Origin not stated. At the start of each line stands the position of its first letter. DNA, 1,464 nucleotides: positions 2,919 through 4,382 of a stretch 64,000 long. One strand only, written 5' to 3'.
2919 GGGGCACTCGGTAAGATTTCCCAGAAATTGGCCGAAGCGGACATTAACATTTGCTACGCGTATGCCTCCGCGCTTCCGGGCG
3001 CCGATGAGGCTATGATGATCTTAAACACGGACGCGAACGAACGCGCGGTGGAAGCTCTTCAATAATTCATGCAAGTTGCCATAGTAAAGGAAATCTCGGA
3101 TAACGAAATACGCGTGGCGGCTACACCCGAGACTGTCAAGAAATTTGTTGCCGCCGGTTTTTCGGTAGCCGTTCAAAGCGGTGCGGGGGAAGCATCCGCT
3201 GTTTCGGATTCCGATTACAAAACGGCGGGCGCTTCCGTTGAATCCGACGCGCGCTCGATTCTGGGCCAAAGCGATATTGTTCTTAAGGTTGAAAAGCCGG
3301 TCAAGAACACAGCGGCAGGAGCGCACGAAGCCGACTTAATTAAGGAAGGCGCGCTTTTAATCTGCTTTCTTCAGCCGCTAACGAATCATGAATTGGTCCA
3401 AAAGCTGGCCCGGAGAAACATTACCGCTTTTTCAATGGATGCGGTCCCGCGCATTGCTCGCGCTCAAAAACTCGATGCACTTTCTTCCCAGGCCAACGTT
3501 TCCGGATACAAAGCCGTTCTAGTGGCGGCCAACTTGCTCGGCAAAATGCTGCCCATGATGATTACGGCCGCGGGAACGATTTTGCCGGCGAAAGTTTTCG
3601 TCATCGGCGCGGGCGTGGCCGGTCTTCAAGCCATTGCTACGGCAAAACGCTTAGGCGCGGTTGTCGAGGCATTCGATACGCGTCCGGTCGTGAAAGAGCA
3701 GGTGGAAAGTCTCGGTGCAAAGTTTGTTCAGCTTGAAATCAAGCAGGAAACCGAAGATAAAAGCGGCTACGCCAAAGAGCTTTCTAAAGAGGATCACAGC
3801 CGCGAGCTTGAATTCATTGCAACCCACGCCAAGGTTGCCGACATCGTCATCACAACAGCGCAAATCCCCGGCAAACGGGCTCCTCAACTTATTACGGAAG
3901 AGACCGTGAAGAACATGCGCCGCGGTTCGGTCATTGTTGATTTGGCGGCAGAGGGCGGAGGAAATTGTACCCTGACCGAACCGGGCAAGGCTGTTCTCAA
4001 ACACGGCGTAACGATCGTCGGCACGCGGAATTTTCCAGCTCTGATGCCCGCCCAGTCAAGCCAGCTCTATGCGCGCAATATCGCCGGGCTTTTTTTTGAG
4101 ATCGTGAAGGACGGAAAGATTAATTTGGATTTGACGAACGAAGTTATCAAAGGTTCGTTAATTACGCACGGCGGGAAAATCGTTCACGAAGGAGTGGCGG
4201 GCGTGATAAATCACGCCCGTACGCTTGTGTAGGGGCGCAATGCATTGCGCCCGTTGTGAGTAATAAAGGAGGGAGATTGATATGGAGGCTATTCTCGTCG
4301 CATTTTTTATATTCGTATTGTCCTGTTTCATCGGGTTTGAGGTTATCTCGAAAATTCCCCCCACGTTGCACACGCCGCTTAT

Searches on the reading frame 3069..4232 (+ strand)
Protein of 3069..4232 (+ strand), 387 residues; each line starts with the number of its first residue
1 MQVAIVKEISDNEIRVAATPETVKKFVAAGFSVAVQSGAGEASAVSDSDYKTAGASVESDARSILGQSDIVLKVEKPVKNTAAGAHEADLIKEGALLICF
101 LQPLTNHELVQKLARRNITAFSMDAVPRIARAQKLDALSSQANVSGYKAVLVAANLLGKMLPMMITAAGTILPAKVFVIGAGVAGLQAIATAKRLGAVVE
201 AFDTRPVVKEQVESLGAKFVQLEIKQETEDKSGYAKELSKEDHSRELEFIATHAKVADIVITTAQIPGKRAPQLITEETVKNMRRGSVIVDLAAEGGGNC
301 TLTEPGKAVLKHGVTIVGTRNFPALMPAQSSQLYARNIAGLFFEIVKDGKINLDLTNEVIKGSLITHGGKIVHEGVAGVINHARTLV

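Call 12: search_protein_families(library=pfam, proteins=[window:3069-4232:+])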
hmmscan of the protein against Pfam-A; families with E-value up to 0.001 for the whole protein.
window:3069-4232:+ (387 aa): 3 families
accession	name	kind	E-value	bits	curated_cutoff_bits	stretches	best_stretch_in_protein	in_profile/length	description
PF01262.27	AlaDh_PNT_C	-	4.3e-67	226.1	23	1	149-374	1-214/214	Alanine dehydrogenase/PNT, C-terminal domain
PF05222.21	AlaDh_PNT_N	-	1.2e-42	145.8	30.4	1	5-144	2-135/136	Alanine dehydrogenase/PNT, N-terminal domain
PF02826.25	2-Hacid_dh_C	-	0.00067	19.5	25.1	0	174-223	37-86/178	D-isomer specific 2-hydroxyacid dehydrogenase, NAD binding domain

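Call 13: search_protein_families(library=ncbifam, proteins=[window:3069-4232:+])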
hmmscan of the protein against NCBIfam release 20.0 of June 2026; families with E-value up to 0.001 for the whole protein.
window:3069-4232:+ (387 aa): 6 families
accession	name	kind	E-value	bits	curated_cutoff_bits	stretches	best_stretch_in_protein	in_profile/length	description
NF006942.0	PRK09424.1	equivalog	7.1e-135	450.6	383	1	1-373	1-368/510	Re/Si-specific NAD(P)(+) transhydrogenase subunit alpha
TIGR00561.1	pntA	equivalog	2.6e-123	412.4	444.4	1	3-372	2-366/511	Re/Si-specific NAD(P)(+) transhydrogenase subunit alpha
TIGR00518.1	alaDH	equivalog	5e-44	150.7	391.85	1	1-381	1-359/370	alanine dehydrogenase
TIGR03366.1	HpnZ_proposed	hypoth_equivalog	2.3e-07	30.3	328.1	1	162-233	145-215/315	putative phosphonate catabolism associated alcohol dehydrogenase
NF041097.1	keto_inos_dh_IolM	equivalog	0.0004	19.1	450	1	164-238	197-271/389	scyllo-inosose 3-dehydrogenase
NF007123.0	PRK09564.1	equivalog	0.00063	18.5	458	1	175-295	151-271/444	CoA-disulfide reductase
